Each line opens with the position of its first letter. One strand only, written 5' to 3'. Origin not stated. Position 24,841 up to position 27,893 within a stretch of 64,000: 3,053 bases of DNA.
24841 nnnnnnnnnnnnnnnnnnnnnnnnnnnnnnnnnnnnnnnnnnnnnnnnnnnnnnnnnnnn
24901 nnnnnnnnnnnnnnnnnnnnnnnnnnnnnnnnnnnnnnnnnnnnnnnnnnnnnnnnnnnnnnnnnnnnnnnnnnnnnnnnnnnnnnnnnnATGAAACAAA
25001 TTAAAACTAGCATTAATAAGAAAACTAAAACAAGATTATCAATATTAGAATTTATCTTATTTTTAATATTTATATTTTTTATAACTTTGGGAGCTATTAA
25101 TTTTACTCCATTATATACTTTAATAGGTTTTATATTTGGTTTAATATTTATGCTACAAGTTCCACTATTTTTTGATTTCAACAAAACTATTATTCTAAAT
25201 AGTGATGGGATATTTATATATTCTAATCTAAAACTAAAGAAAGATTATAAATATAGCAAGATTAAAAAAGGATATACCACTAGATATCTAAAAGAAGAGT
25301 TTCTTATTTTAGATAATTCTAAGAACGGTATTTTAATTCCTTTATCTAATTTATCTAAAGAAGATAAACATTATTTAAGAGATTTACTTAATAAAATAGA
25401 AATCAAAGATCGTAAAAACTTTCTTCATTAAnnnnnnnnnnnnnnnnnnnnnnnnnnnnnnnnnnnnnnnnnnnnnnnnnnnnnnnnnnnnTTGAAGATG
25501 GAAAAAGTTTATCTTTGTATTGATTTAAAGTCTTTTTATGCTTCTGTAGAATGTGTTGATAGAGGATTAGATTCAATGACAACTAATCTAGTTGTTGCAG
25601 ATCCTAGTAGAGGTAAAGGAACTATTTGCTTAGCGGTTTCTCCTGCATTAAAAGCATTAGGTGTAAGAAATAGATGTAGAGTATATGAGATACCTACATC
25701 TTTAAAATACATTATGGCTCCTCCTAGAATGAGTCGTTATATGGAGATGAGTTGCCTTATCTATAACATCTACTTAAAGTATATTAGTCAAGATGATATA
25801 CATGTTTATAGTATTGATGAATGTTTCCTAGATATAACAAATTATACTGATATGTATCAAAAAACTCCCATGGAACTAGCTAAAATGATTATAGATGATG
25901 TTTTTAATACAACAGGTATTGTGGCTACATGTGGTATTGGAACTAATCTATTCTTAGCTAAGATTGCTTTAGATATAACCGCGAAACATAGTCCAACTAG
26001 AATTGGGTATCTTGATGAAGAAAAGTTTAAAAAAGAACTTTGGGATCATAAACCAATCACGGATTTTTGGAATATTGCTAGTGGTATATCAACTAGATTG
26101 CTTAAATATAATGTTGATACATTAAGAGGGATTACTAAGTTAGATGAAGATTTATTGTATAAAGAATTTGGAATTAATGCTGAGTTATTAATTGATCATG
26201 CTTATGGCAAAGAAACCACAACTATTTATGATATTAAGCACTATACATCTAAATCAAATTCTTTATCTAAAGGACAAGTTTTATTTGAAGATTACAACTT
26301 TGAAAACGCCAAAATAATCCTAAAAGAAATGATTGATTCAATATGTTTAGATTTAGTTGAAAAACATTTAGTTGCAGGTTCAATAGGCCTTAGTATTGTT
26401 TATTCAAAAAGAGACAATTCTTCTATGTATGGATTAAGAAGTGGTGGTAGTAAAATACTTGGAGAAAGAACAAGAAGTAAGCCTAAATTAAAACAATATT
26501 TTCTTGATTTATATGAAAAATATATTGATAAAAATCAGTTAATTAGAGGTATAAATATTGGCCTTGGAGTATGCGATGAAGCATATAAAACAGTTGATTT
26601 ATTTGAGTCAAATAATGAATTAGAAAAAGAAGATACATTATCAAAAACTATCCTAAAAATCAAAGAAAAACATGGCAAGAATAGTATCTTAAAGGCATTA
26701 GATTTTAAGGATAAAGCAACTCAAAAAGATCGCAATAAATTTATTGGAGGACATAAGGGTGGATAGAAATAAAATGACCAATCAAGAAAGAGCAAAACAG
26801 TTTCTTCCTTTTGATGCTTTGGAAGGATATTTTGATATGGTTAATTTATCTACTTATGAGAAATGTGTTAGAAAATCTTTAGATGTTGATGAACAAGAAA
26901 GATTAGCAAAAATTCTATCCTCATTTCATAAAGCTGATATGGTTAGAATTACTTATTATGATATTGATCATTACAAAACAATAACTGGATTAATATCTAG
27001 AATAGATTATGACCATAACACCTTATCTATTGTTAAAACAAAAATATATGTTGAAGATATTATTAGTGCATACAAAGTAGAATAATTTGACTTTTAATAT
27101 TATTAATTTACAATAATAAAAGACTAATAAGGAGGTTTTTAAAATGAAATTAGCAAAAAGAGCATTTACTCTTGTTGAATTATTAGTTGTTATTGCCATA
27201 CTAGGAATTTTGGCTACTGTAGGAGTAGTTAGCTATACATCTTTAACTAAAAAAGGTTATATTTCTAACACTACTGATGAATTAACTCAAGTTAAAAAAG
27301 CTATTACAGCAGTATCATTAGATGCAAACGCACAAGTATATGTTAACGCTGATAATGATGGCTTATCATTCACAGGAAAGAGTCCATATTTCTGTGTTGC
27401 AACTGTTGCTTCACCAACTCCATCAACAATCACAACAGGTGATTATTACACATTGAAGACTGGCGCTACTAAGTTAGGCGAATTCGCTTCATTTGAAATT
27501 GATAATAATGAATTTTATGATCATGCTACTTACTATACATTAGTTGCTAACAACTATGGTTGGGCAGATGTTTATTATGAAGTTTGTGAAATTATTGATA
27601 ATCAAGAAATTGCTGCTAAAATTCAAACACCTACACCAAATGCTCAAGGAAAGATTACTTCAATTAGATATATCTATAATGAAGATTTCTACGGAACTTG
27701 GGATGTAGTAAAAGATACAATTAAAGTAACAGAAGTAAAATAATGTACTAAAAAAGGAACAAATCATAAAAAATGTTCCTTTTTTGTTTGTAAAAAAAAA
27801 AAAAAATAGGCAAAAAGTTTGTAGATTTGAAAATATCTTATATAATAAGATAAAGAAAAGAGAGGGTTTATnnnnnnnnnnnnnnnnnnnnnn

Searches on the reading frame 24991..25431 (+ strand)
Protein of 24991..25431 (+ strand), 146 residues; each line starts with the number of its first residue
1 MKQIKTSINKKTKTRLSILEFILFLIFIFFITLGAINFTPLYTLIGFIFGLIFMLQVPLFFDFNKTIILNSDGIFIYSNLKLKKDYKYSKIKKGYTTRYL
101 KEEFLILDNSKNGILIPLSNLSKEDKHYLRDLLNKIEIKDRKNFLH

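Call 6: search_protein_families(library=pfam, proteins=[window:24991-25431:+], max_evalue=0.1)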
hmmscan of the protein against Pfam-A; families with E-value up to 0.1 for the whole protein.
window:24991-25431:+ (146 aa): 0 families

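Call 7: search_protein_families(library=ncbifam, proteins=[window:24991-25431:+], max_evalue=0.1)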
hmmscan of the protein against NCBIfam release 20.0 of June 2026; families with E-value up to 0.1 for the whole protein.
window:24991-25431:+ (146 aa): 1 family
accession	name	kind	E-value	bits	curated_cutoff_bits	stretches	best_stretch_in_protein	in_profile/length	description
NF041635.1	STM3941_fam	subfamily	0.0011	18.9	40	1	10-109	2-105/157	STM3941 family protein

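Call 8: search_protein_families(library=padloc, proteins=[window:24991-25431:+], max_evalue=1)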
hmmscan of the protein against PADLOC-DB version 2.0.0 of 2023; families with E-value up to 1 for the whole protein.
window:24991-25431:+ (146 aa): 0 families

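Call 9: search_protein_families(library=phrogs, proteins=[window:24991-25431:+], max_evalue=1)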
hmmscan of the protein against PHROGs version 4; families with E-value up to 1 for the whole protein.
window:24991-25431:+ (146 aa): 2 families
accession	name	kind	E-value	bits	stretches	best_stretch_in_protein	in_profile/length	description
phrog_26378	-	unknown function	0.0066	17.5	1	79-142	86-147/202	-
phrog_8491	-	unknown function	0.098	13.9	1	119-137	27-45/60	-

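Call 11: find_homologous_proteins(query=window:24991-25428:+, max_evalue=0.001)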
Query window:24991-25428:+ (146 aa): 1 proteins with E <= 0.001 among 114 candidates.
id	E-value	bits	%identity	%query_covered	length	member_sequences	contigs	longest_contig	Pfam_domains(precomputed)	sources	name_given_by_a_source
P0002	1.9e-84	299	100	100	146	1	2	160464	-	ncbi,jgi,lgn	-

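Call 21: search_solved_structures(query=window:24991-25428:+, max_evalue=10)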
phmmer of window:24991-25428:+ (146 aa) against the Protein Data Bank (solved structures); distinct sequences matched with E-value up to 10: 1.
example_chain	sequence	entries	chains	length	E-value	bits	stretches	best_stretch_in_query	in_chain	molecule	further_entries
9s41_I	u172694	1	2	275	1.3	12.4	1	10-56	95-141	Voltage-dependent calcium channel gamma-7 subunit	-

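Call 70: predict_structure(protein=window:24991-25428:+)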
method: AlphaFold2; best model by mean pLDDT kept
length: 146 residues; sequences in the alignment: 1
mean_pLDDT: 58.8   pTM: 0.30
mean pLDDT of the five models: 58.8, 55.3, 54.3, 52.7, 51.9
residues with pLDDT >= 90: 0; 70-90: 41; 50-70: 46; < 50: 59
segments of 3 or more residues with pLDDT < 50: 1-13, 61-74, 76-93, 139-146
pLDDT, mean of each block of 10 residues (from residue 1): 38 63 84 82 84 70 42 43 42 48 56 59 65 55 41
secondary structure, 60 per line:
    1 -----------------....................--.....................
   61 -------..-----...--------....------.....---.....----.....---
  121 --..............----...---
elements in order: H18-37 H40-60 E75-77 E86-89 E96-100 E104-108 E113-117 H123-136

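Call 71: search_protein_families(library=ncbifam, proteins=[window:24991-25428:+], max_evalue=1)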
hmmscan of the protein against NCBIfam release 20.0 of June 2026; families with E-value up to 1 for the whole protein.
window:24991-25428:+ (146 aa): 2 families
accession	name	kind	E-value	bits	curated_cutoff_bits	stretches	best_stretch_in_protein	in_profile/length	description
NF041635.1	STM3941_fam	subfamily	0.0011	18.9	40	1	10-109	2-105/157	STM3941 family protein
TIGR04104.1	cxxc_20_cxxc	subfamily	0.29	11.5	45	1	8-65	37-92/93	TIGR04104 family putative zinc finger protein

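Call 90: search_dna_similar(query=window:24991-25428:+, collection=phages, mode=protein, max_evalue=0.01)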
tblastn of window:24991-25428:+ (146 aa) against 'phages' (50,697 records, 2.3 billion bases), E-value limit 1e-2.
No match.

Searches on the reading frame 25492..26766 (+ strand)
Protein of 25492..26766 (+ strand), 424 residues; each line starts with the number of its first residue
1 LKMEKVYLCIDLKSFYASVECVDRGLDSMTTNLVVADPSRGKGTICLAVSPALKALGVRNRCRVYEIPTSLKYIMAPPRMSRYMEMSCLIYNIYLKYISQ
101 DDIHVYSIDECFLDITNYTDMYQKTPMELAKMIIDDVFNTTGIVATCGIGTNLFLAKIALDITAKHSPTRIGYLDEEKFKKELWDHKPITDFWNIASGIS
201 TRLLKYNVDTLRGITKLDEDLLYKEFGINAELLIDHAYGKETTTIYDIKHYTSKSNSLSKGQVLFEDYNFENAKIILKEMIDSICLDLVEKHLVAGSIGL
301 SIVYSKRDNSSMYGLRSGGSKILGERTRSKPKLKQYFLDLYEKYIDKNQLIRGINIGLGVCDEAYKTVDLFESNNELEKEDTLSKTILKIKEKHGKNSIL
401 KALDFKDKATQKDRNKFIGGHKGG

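Call 6: search_protein_families(library=pfam, proteins=[window:25492-26766:+], max_evalue=0.1)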
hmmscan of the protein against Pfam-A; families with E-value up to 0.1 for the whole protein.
window:25492-26766:+ (424 aa): 2 families
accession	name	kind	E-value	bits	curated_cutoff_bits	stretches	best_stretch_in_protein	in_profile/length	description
PF00817.25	IMS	-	7.1e-29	101.1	23.2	1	10-160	1-147/148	impB/mucB/samB family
PF11799.13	IMS_C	-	2.2e-07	31.7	20.7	1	256-359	2-97/109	impB/mucB/samB family C-terminal domain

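Call 7: search_protein_families(library=ncbifam, proteins=[window:25492-26766:+], max_evalue=0.1)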
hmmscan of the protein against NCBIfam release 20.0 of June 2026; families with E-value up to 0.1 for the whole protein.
window:25492-26766:+ (424 aa): 10 families
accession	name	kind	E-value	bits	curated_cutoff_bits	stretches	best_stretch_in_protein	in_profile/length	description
NF002848.0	PRK03103.1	subfamily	7.1e-58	196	381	1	3-421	2-408/410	DNA polymerase IV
NF002492.0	PRK01810.1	equivalog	1.4e-38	132.7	399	1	2-417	7-407/412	DNA polymerase IV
NF002677.0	PRK02406.1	equivalog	1.7e-26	93.1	256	1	8-282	9-272/357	DNA polymerase IV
NF002751.0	PRK02794.1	equivalog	8.5e-25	87.5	371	1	10-409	43-422/425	DNA polymerase IV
NF010731.0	PRK14133.1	equivalog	2.7e-19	69.6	362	1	3-304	1-287/352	DNA polymerase IV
NF003015.0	PRK03858.1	subfamily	6.2e-19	68.3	367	1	7-402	9-383/399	DNA polymerase IV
NF002883.0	PRK03352.1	equivalog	8.8e-17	61.3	330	1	2-259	2-251/347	DNA polymerase IV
NF002292.0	PRK01216.1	equivalog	7.2e-16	58.1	339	1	8-227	4-218/351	DNA polymerase IV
NF002882.0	PRK03348.1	equivalog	1.5e-14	53.6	389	1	2-228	2-221/461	DNA polymerase IV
NF002955.0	PRK03609.1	subfamily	1.2e-13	50.8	431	1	9-231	4-223/422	translesion error-prone DNA polymerase V subunit UmuC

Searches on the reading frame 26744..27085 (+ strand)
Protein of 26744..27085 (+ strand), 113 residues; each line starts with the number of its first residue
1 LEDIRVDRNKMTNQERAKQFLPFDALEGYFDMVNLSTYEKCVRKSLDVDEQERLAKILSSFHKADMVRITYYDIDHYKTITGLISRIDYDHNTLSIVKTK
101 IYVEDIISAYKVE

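Call 6: search_protein_families(library=pfam, proteins=[window:26744-27085:+], max_evalue=0.1)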
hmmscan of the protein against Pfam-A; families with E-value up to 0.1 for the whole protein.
window:26744-27085:+ (113 aa): 2 families
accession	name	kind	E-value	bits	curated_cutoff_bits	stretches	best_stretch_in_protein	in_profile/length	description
PF08863.15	YolD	-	4.3e-07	30.4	27.5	1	39-107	17-91/94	YolD-like protein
PF09827.14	CRISPR_Cas2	-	0.0062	17.1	23.8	1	14-71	12-65/74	CRISPR associated protein Cas2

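Call 7: search_protein_families(library=ncbifam, proteins=[window:26744-27085:+], max_evalue=0.1)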
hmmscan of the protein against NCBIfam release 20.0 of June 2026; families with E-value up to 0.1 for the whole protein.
window:26744-27085:+ (113 aa): 1 family
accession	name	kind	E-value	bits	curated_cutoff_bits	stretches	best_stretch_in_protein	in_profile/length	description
TIGR02651.1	RNase_Z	equivalog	0.017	14.2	292.95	1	51-100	39-90/302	ribonuclease Z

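Call 8: search_protein_families(library=padloc, proteins=[window:26744-27085:+], max_evalue=1)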
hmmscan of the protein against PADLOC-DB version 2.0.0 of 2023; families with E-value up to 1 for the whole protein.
window:26744-27085:+ (113 aa): 2 families
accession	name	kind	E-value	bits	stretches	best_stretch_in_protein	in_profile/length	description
PDLC01649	Cas2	-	0.013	13.8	1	23-70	19-63/70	"CAS-I,CAS-II,CAS-III,CAS-IV,CAS-V,CAS-VI; acquisition_2"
PDLC01459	Cas2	-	0.02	13.4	1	12-83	20-91/105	"CAS-I,CAS-II,CAS-III,CAS-IV,CAS-V,CAS-VI; acquisition_2"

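Call 9: search_protein_families(library=phrogs, proteins=[window:26744-27085:+], max_evalue=1)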
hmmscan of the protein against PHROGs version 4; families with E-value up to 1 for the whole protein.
window:26744-27085:+ (113 aa): 2 families
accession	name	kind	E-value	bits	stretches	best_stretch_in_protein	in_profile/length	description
phrog_3352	-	unknown function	6.8e-05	23.9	1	40-108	34-108/111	-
phrog_17227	-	unknown function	0.047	15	1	67-87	3-23/60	-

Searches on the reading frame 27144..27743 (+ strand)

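Call 6: search_protein_families(library=pfam, proteins=[window:27144-27743:+], max_evalue=0.1)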
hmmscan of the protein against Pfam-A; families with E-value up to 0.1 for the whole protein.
window:27144-27743:+ (199 aa): 2 families
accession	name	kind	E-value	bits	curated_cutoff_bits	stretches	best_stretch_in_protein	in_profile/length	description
PF07963.17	N_methyl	-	1.9e-07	30.8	21.2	1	5-26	4-25/27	Prokaryotic N-terminal methylation motif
PF20462.4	DUF6715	-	0.017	15.1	27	1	15-56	8-48/192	Domain of unknown function (DUF6715)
